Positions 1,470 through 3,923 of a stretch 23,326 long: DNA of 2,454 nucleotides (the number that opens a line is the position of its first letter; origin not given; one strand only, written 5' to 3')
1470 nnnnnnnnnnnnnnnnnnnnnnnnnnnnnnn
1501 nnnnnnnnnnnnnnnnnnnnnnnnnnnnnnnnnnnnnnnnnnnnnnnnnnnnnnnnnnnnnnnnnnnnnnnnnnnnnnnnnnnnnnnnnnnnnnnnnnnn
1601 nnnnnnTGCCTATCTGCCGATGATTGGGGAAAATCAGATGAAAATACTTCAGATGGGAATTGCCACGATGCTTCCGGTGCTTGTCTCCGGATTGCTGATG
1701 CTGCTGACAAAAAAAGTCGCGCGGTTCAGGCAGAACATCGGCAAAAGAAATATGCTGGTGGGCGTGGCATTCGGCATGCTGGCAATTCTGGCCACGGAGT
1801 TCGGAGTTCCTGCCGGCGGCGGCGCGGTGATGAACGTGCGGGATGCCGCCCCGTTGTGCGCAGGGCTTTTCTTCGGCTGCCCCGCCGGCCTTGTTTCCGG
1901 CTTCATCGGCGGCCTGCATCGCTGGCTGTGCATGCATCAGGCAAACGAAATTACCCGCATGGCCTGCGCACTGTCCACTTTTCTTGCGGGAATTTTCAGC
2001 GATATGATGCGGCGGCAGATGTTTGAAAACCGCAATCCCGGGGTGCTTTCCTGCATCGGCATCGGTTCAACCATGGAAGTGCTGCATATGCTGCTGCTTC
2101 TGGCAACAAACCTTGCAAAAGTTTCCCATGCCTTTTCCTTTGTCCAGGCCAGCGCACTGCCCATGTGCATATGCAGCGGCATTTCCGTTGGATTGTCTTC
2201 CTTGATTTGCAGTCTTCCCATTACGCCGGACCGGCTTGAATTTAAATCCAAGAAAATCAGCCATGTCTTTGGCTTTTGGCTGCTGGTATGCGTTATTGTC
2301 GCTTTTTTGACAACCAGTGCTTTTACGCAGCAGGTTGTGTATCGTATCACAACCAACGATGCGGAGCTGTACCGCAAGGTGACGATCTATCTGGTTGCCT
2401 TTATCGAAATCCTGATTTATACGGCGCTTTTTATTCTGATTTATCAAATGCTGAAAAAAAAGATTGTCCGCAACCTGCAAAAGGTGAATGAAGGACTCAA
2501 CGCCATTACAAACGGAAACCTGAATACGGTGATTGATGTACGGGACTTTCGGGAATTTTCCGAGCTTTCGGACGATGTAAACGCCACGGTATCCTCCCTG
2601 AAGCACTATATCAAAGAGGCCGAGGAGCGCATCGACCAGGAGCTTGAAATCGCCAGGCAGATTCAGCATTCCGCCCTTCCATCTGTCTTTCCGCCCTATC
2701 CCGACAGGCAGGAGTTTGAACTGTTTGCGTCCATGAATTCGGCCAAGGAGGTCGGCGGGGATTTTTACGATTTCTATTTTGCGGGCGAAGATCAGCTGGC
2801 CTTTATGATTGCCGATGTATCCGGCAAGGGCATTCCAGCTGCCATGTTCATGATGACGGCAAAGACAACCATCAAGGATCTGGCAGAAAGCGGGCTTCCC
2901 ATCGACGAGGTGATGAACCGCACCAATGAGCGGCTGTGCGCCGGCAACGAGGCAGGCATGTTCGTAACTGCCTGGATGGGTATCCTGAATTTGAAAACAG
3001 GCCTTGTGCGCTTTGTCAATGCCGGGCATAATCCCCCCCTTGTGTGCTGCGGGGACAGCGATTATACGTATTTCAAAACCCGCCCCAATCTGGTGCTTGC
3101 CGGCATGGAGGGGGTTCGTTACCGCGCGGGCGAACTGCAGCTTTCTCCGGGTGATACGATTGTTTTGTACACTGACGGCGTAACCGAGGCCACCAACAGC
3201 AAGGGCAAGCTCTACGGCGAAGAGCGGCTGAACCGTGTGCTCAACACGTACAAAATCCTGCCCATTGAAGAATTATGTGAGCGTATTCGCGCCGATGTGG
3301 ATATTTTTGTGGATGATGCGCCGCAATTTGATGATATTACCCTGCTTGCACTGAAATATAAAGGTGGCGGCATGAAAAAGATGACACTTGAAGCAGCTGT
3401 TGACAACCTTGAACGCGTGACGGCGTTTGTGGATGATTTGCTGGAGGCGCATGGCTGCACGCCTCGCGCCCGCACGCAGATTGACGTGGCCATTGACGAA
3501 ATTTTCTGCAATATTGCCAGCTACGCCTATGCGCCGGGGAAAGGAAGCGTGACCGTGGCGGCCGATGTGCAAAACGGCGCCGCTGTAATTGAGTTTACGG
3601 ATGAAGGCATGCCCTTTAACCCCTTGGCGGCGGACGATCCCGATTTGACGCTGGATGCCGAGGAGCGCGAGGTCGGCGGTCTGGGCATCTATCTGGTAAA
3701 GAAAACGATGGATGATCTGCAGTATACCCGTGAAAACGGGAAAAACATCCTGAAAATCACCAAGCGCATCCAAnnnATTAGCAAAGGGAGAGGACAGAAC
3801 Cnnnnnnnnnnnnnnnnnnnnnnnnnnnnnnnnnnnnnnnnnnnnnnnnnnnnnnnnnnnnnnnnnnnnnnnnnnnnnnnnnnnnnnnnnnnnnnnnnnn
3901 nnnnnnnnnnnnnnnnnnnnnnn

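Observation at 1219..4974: Partner-switching operon without a sigma factor: STAS + (membrane sensor-HAMP-PP2C-RsbW kinase) + (STAS-APH-like kinase)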

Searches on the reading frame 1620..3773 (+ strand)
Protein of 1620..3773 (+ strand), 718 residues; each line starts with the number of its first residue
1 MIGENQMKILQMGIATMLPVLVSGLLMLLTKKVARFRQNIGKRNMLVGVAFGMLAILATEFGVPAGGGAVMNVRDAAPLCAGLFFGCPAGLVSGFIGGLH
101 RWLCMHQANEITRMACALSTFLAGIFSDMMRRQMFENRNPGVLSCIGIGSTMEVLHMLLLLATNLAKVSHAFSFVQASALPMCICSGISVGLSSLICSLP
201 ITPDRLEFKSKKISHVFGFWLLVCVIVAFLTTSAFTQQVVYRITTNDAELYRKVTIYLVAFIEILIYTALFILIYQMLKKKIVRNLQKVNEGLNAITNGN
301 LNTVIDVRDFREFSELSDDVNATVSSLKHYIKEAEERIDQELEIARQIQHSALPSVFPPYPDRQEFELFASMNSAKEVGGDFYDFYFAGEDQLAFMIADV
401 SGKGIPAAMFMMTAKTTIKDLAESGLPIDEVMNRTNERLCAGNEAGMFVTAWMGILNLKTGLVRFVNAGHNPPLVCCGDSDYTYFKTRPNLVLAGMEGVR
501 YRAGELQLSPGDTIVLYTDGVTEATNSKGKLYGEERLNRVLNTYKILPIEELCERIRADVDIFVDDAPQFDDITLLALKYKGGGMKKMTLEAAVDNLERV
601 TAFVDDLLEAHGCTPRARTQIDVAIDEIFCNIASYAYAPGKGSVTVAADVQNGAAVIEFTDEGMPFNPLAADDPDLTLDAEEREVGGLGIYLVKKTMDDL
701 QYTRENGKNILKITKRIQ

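Call 7: search_protein_families(library=pfam, proteins=[window:1620-3773:+], max_evalue=0.01)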
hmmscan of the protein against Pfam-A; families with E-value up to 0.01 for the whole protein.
window:1620-3773:+ (718 aa): 3 families
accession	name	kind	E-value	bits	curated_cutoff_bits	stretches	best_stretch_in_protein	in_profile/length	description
PF07228.17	SpoIIE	-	6.5e-52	176.7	25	1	390-580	2-191/192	Stage II sporulation protein E (SpoIIE)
PF13581.12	HATPase_c_2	-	5.2e-24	85.1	27.4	1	591-715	2-127/127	Histidine kinase-like ATPase domain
PF07694.17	5TM-5TMR_LYT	-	2.4e-20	73.2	24.6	1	42-196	16-165/169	5TMR of 5TMR-LYT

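Call 8: search_protein_families(library=ncbifam, proteins=[window:1620-3773:+], max_evalue=0.01)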
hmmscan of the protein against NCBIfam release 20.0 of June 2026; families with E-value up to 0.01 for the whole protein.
window:1620-3773:+ (718 aa): 17 families
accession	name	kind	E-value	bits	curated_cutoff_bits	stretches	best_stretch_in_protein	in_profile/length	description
NF038263.1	prot_phos_SiaA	equivalog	3.3e-18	65.6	700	1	252-579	304-656/658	biofilm regulation protein phosphatase SiaA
TIGR02865.1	spore_II_E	equivalog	4e-12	45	490.8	1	376-577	564-760/764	stage II sporulation protein E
NF045505.1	RR_RssB_Pseudo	equivalog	2.3e-09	36.8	700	1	339-526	153-343/394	two-component system response regulator RssB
NF003144.0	PRK04069.1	equivalog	4.6e-08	32.6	145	1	620-716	42-142/161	anti-sigma B factor RsbW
NF041045.1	RsbA_anti_sig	subfamily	1.6e-07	30.9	210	1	592-705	186-292/303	anti-sigma factor RsbA family regulatory protein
TIGR01924.1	rsbW_low_gc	equivalog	9.5e-06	25.1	155.05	1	609-717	31-143/159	anti-sigma B factor RsbW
NF008184.0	PRK10935.1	equivalog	0.00024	19.9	553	1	254-340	151-235/565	nitrate/nitrite two-component system sensor histidine kinase NarQ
TIGR01925.2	spIIAB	equivalog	0.00029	20.7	135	1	604-708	21-126/137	anti-sigma F factor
NF033093.1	HK_VicK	exception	0.0004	19.1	680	1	252-341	7-92/448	cell wall metabolism sensor histidine kinase VicK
NF041210.1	his_kin_PieS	equivalog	0.00068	18.7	850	1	225-335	135-244/474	two component system sensor histidine kinase PieS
NF008318.0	PRK11107.1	equivalog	0.00082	17.5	890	1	257-340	177-260/920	two-component sensor histidine kinase BarA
NF047851.1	MCPCitTducer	equivalog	0.0011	18.1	900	1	264-329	199-264/553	methyl-accepting chemotaxis citrate transducer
NF033092.0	HK_WalK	equivalog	0.0014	17.3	725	0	243-341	161-256/594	cell wall metabolism sensor histidine kinase WalK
TIGR02956.1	TMAO_torS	equivalog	0.0023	16.1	676.5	1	255-344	330-420/967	TMAO reductase system sensor histidine kinase/response regulator TorS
NF007423.1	PRK09966.1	equivalog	0.0046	15.9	325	1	254-337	146-231/390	diguanylate cyclase DgcN/YfiN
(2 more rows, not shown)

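Call 54: search_solved_structures(query=window:1620-3773:+, max_evalue=0.001, show_alignments=4)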
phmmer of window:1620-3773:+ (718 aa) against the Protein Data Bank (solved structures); distinct sequences matched with E-value up to 0.001: 7.
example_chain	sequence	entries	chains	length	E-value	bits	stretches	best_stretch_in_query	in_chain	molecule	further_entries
3ke6_A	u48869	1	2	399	9.4e-15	57.4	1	371-655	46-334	Protein Rv1364c/MT1410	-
6k4e_A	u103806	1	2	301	1.3e-10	43.7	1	308-580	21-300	Putative serine phosphatase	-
3es2_A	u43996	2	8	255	4.9e-08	35.2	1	340-524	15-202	Probable two-component response regulator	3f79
3eq2_A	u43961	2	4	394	1.3e-07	33.8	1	339-524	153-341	Probable two-component response regulator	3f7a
5mqh_A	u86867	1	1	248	0.00033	22.5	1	377-525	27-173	Serine phosphatase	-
3t91_A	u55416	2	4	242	0.00058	21.7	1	377-525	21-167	Stage II sporulation protein E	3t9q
5ucg_A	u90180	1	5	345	0.00091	21.1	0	377-525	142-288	Stage II sporulation protein E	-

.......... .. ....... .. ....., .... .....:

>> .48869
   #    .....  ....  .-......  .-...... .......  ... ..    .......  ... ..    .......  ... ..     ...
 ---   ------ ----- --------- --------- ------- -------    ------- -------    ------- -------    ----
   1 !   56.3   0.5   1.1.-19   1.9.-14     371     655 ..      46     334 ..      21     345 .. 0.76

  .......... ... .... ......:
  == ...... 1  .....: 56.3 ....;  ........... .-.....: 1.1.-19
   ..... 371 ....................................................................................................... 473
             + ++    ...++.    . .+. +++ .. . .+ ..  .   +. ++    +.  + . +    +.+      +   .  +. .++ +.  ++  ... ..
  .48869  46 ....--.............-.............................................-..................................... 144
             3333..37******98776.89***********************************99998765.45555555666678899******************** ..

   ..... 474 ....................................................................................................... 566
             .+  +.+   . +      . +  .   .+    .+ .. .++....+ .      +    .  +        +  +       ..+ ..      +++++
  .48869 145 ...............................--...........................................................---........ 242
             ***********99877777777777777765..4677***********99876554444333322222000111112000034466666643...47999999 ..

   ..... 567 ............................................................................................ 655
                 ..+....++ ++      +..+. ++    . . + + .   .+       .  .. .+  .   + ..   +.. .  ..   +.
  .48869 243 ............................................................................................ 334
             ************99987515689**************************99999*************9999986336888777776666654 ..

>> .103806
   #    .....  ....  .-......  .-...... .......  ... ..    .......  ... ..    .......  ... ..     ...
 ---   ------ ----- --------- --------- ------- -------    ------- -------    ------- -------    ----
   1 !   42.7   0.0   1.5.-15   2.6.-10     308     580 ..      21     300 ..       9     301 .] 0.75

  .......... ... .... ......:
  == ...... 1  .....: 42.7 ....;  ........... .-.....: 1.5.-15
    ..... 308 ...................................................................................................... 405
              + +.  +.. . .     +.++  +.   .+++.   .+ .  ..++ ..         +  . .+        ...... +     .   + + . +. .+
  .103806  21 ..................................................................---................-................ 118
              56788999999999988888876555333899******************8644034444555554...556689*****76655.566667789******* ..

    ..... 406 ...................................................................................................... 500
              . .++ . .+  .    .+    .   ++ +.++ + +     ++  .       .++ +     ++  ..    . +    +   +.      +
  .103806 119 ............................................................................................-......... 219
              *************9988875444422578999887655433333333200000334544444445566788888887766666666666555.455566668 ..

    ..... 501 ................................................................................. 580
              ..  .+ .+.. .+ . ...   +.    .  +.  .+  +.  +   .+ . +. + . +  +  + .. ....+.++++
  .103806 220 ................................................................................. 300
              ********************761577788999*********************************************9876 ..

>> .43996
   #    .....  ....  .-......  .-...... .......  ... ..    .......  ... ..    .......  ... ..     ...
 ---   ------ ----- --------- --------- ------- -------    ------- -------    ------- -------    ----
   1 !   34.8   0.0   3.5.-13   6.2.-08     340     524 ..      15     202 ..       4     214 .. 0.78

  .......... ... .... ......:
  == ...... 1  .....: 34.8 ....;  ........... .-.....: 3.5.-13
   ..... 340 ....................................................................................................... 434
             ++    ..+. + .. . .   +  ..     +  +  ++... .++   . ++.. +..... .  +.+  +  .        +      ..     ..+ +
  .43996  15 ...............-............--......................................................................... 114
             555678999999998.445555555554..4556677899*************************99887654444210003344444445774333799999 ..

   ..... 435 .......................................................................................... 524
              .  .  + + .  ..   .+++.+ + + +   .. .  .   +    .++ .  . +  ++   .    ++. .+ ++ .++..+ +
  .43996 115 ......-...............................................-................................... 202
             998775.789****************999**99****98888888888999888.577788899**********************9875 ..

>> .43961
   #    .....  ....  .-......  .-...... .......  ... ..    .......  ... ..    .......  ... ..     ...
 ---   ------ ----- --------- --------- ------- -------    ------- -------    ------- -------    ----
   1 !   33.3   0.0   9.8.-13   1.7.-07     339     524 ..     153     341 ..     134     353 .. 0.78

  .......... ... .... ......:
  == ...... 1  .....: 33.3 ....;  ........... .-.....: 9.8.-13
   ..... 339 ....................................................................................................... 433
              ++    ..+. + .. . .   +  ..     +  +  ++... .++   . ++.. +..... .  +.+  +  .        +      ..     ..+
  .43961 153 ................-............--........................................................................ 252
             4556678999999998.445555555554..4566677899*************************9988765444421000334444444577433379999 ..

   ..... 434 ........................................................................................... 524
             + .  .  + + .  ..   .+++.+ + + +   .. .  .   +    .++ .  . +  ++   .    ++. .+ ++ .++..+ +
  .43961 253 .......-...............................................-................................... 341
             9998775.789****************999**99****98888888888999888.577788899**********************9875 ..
